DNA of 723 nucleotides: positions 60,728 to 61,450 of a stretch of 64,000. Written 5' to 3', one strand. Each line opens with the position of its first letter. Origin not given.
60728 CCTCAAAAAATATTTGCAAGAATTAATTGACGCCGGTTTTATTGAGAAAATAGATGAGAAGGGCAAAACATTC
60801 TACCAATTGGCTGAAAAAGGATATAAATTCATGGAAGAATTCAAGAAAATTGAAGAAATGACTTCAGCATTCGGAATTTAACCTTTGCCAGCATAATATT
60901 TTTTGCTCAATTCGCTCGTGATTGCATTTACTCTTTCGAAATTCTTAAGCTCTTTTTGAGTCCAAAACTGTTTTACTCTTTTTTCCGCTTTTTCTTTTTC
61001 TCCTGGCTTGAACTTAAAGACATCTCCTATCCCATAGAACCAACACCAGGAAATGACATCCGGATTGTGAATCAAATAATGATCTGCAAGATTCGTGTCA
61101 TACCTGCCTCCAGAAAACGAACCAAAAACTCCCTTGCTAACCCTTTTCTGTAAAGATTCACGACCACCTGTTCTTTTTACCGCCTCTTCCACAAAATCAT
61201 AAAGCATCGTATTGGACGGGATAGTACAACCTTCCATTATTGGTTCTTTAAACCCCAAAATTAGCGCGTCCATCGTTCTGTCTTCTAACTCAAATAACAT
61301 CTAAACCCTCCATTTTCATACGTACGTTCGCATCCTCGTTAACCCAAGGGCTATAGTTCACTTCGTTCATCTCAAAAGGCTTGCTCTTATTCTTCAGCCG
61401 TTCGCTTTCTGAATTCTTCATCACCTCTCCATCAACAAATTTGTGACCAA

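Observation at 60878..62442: Compact reverse-transcriptase operon (leader or mini-ORF, retron/Abi-like RT, unknown 140-aa partner) in an archaeal genome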

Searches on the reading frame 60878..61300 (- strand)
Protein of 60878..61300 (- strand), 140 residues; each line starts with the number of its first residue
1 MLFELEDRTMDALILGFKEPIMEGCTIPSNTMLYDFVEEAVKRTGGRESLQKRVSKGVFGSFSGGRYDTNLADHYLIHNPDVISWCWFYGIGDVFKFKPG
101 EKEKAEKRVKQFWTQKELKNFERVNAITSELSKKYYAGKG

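Call 3: search_protein_families(library=pfam, proteins=[window:60878-61300:-], max_evalue=1)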
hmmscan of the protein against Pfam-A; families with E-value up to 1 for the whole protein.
window:60878-61300:- (140 aa): 1 family
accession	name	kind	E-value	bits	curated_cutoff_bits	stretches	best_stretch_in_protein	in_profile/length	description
PF16725.10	Nucleolin_bd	-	0.17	12.2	27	1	107-135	14-42/70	Nucleolin binding domain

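Call 4: search_protein_families(library=padloc, proteins=[window:60878-61300:-], max_evalue=1)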
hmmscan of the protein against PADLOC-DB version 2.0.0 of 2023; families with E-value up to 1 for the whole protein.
window:60878-61300:- (140 aa): 0 families

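Call 5: search_protein_families(library=ncbifam, proteins=[window:60878-61300:-], max_evalue=1)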
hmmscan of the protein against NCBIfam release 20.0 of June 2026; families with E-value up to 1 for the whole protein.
window:60878-61300:- (140 aa): 0 families

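Call 12: find_homologous_proteins(query=window:60878-61300:-)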
Query window:60878-61300:- (140 aa): 1 proteins with E <= 0.001 among 6 candidates.
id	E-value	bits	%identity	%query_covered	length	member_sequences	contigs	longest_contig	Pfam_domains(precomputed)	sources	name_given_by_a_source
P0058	1.2e-90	319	100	100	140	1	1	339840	-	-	-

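Call 28: search_protein_representatives(protein=window:60878-61300:-)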
Query: 140 residues. Proteins with E-value up to 0.001 (for the whole library): 63; up to 1e-10: 20; up to 1e-30: 1. The best 63 are listed.
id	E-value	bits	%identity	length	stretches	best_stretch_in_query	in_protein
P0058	3.9e-91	319.0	100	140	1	1-140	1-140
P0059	9.4e-23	97.3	36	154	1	3-138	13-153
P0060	2.3e-21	92.8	47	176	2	48-137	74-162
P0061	6.4e-21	91.4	38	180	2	53-139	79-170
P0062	6.1e-17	78.5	38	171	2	48-133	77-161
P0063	2.3e-16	76.6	35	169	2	46-138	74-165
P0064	5.5e-16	75.4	38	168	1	7-136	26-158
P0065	5.9e-16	75.3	40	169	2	60-130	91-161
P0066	1.4e-15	74.0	34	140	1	3-125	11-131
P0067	3.5e-15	72.7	34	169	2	49-130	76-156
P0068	7.0e-15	71.8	31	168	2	46-139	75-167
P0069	3.6e-14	69.5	38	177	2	49-136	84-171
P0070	5.4e-14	68.9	36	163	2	49-131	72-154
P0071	6.2e-14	68.7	33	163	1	3-136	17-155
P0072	2.7e-12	63.4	37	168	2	45-130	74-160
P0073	5.5e-12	62.4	39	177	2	23-139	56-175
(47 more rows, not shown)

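Call 44: find_encoding_contigs(protein=P0059, flank=5000, max_places=2)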
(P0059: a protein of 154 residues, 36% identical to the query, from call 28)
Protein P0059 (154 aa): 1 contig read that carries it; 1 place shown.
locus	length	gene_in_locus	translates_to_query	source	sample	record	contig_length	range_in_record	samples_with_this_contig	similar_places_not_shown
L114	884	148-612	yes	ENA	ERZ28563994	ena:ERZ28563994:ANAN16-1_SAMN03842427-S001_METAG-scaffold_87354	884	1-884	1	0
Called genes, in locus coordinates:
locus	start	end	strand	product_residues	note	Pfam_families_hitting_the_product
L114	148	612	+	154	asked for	-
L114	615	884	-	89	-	?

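Call 47: find_encoding_contigs(protein=P0060, flank=5000, max_places=2)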
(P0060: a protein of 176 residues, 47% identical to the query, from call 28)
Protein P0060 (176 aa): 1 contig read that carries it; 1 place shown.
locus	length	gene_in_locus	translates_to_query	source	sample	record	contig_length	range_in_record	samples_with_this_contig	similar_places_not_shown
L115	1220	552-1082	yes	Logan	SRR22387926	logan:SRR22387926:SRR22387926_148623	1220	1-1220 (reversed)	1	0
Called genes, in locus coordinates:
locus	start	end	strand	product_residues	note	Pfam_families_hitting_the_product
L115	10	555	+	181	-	-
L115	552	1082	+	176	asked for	-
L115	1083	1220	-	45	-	?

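Call 48: find_encoding_contigs(protein=P0064, flank=5000, max_places=2)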
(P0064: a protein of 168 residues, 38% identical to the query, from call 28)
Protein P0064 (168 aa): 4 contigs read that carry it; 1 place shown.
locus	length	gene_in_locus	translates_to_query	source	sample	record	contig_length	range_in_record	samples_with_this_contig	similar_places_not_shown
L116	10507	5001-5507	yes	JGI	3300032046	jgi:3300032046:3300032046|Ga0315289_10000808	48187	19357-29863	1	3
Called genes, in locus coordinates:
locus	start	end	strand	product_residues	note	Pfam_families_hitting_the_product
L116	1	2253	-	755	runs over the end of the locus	PF01751:Toprim, PF01131:Topoisom_bac, PF01396:Zn_ribbon_Top1 (weak)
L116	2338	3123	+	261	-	PF00990:GGDEF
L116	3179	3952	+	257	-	PF00990:GGDEF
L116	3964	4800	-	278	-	-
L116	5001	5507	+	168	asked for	-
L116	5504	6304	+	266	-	-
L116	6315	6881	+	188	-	-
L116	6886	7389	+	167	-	PF13521:AAA_28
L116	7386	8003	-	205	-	PF14582:Metallophos_3 (faint), PF00149:Metallophos, PF12850:Metallophos_2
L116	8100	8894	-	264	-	-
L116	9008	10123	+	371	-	-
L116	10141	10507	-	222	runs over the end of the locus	PF01255:Prenyltransf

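Call 54: predict_structure(alignment_id=A3)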
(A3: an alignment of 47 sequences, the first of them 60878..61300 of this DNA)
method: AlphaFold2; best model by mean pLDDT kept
length: 140 residues; sequences in the alignment: 47
mean_pLDDT: 96.6   pTM: 0.90
mean pLDDT of the five models: 96.6, 96.2, 96.1, 96.0, 95.9
residues with pLDDT >= 90: 134; 70-90: 5; 50-70: 1; < 50: 0
segments of 3 or more residues with pLDDT < 50: none
pLDDT, mean of each block of 10 residues (from residue 1): 91 98 97 98 98 98 92 96 97 98 98 98 98 94
secondary structure, 60 per line:
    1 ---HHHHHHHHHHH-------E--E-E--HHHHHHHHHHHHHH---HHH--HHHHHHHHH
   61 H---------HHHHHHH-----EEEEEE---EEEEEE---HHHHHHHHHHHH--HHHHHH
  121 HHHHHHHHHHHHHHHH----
elements in order: H4-14 H30-43 H52-61 H71-77 E83-88 E92-97 H101-112 H115-136

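Call 59: fold_search(model_id=the predicted structure, library=pdb)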
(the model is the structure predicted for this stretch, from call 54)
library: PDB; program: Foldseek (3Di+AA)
matches with E <= 10: 122; with E <= 0.001: 0
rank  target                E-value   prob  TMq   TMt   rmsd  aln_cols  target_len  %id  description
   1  4m63_A                1.4e+00  0.08  0.25  0.18  16.8       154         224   11  Crystal Structure of a Filament-Like Actin Trimer Bound to the Bacterial Effector VopL (released 2013-10-23)
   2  2dql_A                1.4e+00  0.35  0.36  0.42   6.3       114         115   14  Crystal structure of the circadian clock associated protein Pex from anabaena (released 2007-05-29)
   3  5meb_A                2.0e+00  0.09  0.20  0.24  11.5        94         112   15  Crystal structure of yeast Cdt1 C-terminal domain (released 2017-05-17)
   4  7xl9                  2.2e+00  0.06  0.21  0.19  14.9       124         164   12  The structure of HucR with urate (released 2022-07-13)
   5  2dqr_C                2.4e+00  0.13  0.34  0.41  12.0       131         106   11  Crystal structure of the replication terminator protein mutant RTP.E39K.R42Q (released 2007-05-29)
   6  2co5_B                2.6e+00  0.10  0.24  0.34  10.9        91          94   15  F93 FROM STIV, a winged-helix DNA-binding protein (released 2006-05-31)
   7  3x1o_B                2.7e+00  0.12  0.31  0.30  14.6       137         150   12  Crystal structure of the ROQ domain of human Roquin (released 2015-03-11)
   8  5f5f_G                2.9e+00  0.13  0.33  0.32  14.7       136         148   12  X-ray structure of Roquin ROQ domain in complex with a Selex-derived hexa-loop RNA motif (released 2016-04-06)
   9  2pfx_A                2.9e+00  0.07  0.24  0.21   9.0       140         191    9  Crystal structure of uncharacterized peroxidase-related protein (YP_614459.1) from Silicibacter sp. TM1040 at 1.70 A r (released 2007-04-17)
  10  2lso_MODEL_1_A        2.9e+00  0.06  0.16  0.24  11.4        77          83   17  Solution NMR Structure of the Globular Domain of Human Histone H1x, Northeast Structural Genomics Consortium ( (released 2012-06-13)
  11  3cjn                  3.0e+00  0.08  0.27  0.26  10.1       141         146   10  Crystal structure of transcriptional regulator, MarR family, from Silicibacter pomeroyi (released 2008-03-25)
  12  9g52_A                3.2e+00  0.12  0.32  0.38  14.5       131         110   11  Crystal structure of LmrR with V15 replaced by unnatural amino acid 4-mercaptophenylalanine, Au(I) bound (released 2024-12-25)
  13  6i8n_A                3.2e+00  0.09  0.25  0.30  14.4       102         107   13  Crystal structure of LmrR with V15 replaced by unnatural amino acid 4-amino-L-phenylalanine (released 2019-01-02)
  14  4qi0_B                3.4e+00  0.11  0.31  0.28  11.9       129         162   12  X-ray structure of the ROQ domain from murine Roquin-1 (released 2014-07-16)
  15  2lh9_MODEL_1_A        3.5e+00  0.08  0.18  0.30  11.3        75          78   13  NMR structure of the first lotus domain of tudor domain-containing protein 7 (released 2012-08-08)
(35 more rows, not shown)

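Call 70: list_cluster_members(proteins=[P0061, P0062, P0063, P0065, P0066, P0067, P0068, P0069, P0071, P0073])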
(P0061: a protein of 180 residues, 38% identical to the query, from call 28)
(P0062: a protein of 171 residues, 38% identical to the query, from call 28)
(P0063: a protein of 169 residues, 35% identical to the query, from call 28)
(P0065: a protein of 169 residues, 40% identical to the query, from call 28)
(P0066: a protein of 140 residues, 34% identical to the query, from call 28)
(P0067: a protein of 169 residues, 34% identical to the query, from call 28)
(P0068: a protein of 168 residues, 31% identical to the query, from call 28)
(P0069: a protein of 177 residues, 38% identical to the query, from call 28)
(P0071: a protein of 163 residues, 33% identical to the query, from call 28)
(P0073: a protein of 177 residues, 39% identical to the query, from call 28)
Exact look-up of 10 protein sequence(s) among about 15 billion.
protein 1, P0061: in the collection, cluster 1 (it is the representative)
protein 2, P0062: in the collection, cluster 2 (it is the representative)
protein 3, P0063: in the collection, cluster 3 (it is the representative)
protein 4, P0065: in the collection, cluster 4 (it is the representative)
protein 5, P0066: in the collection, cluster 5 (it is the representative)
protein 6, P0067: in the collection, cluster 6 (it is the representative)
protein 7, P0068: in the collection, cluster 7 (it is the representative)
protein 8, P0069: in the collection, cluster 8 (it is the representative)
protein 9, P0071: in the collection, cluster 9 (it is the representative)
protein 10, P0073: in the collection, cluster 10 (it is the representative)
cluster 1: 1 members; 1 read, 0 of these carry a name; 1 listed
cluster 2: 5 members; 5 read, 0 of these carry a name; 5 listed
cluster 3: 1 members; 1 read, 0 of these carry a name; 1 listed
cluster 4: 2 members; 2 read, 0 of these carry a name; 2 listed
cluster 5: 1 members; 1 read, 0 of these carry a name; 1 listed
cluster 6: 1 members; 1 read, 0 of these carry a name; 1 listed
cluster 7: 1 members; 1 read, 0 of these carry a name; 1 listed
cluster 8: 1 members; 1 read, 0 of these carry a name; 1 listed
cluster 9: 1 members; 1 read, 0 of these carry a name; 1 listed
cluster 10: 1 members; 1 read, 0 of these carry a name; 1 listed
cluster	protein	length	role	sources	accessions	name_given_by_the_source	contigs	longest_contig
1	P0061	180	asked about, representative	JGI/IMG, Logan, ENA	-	-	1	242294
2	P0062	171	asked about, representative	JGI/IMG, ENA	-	-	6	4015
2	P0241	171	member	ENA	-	-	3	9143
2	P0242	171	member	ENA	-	-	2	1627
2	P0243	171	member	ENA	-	-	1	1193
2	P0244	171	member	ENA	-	-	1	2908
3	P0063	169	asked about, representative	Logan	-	-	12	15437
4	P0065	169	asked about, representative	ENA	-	-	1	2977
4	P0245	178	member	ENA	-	-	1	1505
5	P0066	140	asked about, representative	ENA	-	-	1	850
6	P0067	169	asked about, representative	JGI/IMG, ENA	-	-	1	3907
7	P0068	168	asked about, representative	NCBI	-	-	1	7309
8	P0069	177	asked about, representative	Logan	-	-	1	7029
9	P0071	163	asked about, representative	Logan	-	-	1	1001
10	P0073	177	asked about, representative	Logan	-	-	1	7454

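Call 73: find_encoding_contigs(protein=P0061, flank=6000, max_places=1)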
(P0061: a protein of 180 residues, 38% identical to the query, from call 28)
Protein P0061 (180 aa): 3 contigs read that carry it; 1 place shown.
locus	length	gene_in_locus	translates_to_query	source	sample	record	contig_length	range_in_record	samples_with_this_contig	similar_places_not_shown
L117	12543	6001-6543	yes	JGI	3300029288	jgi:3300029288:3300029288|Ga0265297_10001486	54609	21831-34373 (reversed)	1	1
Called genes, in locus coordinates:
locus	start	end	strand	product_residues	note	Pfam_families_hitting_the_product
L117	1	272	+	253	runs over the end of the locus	PF00154:RecA_N, PF08423:Rad51, PF06745:ATPase (faint), PF13481:AAA_25 (weak), PF01637:ATPase_2 (faint), PF01656:CbiA (faint), PF05707:Zot (weak), PF13479:AAA_24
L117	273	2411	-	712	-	PF01751:Toprim, PF01131:Topoisom_bac, PF01396:Zn_ribbon_Top1 (weak)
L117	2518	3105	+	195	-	PF01844:HNH, PF14279:HNH_5 (weak)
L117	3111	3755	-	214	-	-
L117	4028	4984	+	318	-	PF03811:Zn_ribbon_InsA (faint), PF13610:DDE_Tnp_IS240 (weak)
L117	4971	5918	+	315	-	PF00145:DNA_methylase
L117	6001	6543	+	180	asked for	-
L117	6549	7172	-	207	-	PF14582:Metallophos_3 (faint), PF00149:Metallophos, PF12850:Metallophos_2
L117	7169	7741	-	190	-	PF00589:Phage_integrase, PF22823:MrpR_C_cat (faint)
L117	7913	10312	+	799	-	PF00133:tRNA-synt_1, PF01406:tRNA-synt_1e (faint), PF09334:tRNA-synt_1g, PF08264:Anticodon_1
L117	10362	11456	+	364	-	PF03463:eRF1_1, PF18854:baeRF_family10, PF03464:eRF1_2, PF18859:acVLRF1, PF03465:eRF1_3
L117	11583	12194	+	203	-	PF04079:SMC_ScpB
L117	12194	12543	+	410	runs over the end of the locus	PF13506:Glyco_transf_21, PF00535:Glycos_transf_2, PF10111:Glyco_tranf_2_2, PF13641:Glyco_tranf_2_3, PF13632:Glyco_trans_2_3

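Call 74: find_encoding_contigs(protein=P0063, flank=6000, max_places=2)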
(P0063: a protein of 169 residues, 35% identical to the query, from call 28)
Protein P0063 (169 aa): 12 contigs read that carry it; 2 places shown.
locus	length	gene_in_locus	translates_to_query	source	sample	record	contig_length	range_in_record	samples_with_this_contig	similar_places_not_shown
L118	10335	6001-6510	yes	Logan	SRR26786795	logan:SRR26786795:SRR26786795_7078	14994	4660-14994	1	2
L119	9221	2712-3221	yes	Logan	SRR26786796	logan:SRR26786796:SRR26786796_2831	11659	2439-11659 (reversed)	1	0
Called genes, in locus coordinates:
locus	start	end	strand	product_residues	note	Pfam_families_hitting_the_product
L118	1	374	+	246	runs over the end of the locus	PF00154:RecA_N, PF03796:DnaB_C (faint), PF08423:Rad51, PF06745:ATPase (weak), PF05707:Zot (weak), PF13479:AAA_24 (weak)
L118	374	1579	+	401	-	PF04894:Nre_N, PF04895:Nre_C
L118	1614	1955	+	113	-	-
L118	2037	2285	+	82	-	-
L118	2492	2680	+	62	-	-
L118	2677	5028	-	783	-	PF01751:Toprim, PF01131:Topoisom_bac, PF01396:Zn_ribbon_Top1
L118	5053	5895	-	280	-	-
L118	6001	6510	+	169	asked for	-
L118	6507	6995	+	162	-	PF01712:dNK (faint), PF13521:AAA_28 (faint), PF02223:Thymidylate_kin (weak)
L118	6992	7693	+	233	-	PF04055:Radical_SAM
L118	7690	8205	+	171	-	PF22769:DCD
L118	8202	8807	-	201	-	PF00149:Metallophos, PF12850:Metallophos_2, PF14582:Metallophos_3 (faint)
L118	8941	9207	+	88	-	PF22665:WHD_DUF6293 (weak)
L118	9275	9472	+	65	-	-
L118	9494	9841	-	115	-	-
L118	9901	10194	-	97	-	-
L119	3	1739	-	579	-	?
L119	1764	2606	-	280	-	-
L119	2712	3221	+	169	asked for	-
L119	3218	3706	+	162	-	PF01712:dNK (faint), PF13521:AAA_28 (faint), PF02223:Thymidylate_kin (weak)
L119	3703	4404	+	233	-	PF04055:Radical_SAM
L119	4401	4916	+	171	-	PF22769:DCD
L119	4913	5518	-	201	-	PF00149:Metallophos, PF12850:Metallophos_2, PF14582:Metallophos_3 (faint)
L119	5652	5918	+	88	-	PF22665:WHD_DUF6293 (weak)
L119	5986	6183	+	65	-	-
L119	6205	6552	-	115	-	-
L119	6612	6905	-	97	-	-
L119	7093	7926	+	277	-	PF24034:DUF7343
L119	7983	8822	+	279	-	PF18915:DUF5667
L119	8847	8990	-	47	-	-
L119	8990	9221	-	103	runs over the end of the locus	PF01096:Zn_ribbon_TFIIS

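Call 75: fold_search(model_id=the predicted structure, library=viral)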
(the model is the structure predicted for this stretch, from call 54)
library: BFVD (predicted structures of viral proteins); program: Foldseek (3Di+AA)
matches with E <= 10: 151; with E <= 0.001: 0
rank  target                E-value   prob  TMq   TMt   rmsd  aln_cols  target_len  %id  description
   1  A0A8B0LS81            2.9e-01  0.60  0.37  0.41   8.3       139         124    6  Uncharacterized protein [uncultured archaeal virus]
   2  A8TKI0                4.9e-01  0.82  0.53  0.48   5.4       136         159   16  Uncharacterized protein [Sulfolobus spindle-shaped virus 4]
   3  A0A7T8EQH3            6.4e-01  0.13  0.26  0.29  11.7       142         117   13  Uncharacterized protein [Erwinia phage pEa_SNUABM_5]
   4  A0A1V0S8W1            6.7e-01  0.09  0.19  0.18  13.8       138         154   13  Uncharacterized protein [Catovirus CTV1]
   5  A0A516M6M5            7.9e-01  0.11  0.25  0.25  17.0       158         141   12  (no name in the UniProt tables at hand)
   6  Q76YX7                8.3e-01  0.15  0.27  0.17  10.7       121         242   12  HNH endonuclease [Aeromonas phage Aeh1]
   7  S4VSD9                9.2e-01  0.06  0.17  0.06  15.1       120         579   10  Uncharacterized protein [Pandoravirus dulcis]
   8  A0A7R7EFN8            9.7e-01  0.13  0.25  0.15   7.9       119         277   12  (no name in the UniProt tables at hand)
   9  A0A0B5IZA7            9.7e-01  0.06  0.18  0.07  13.4       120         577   11  Uncharacterized protein [Pandoravirus inopinatum]
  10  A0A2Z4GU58            1.1e+00  0.15  0.28  0.34   8.7       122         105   14  (no name in the UniProt tables at hand)
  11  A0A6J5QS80            1.2e+00  0.05  0.17  0.05  15.0       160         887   14  Uncharacterized protein [uncultured Caudovirales phage]
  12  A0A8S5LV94            1.5e+00  0.08  0.22  0.19  16.2       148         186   11  Uncharacterized protein [Siphoviridae sp. ctFn287]
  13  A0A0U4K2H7            1.7e+00  0.18  0.27  0.41   6.5        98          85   10  HTH DNA binding domain protein [Arthrobacter phage Salgado]
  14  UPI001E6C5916         1.8e+00  0.07  0.19  0.20  13.3       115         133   11  (no name look-up for this kind of identifier)
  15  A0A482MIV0            1.9e+00  0.15  0.31  0.37   6.8       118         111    9  PadR family transcriptional regulator [Nodularia phage vB_NspS-kac68v162]
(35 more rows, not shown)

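Call 76: search_protein_families(library=padloc, proteins=[L118:6507-6995:+, L118:6992-7693:+, L118:7690-8205:+, L116:5504-6304:+, L116:6315-6881:+], max_evalue=0.001)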
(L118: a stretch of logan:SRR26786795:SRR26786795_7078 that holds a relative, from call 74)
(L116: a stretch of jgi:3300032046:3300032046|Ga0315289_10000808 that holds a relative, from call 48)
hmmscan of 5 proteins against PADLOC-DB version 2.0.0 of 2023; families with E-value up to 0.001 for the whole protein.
L118:6507-6995:+ (162 aa): 2 families
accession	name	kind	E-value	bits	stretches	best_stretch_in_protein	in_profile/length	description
PDLC02911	VakA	-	1.4e-05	23.7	1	4-143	3-146/163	-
PDLC04690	PDC-M51B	-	0.00052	17.8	0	6-27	5-26/191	-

L118:6992-7693:+ (233 aa): 2 families
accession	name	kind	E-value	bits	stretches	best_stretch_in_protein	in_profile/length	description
PDLC02903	pVip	-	6.2e-10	37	1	10-110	8-111/257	Viperins not associated with kinases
PDLC02904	pVip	-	2.4e-09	35.1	1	10-110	11-118/262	Viperins associated with kinases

L118:7690-8205:+ (171 aa): 0 families

L116:5504-6304:+ (266 aa): 0 families

L116:6315-6881:+ (188 aa): 0 families
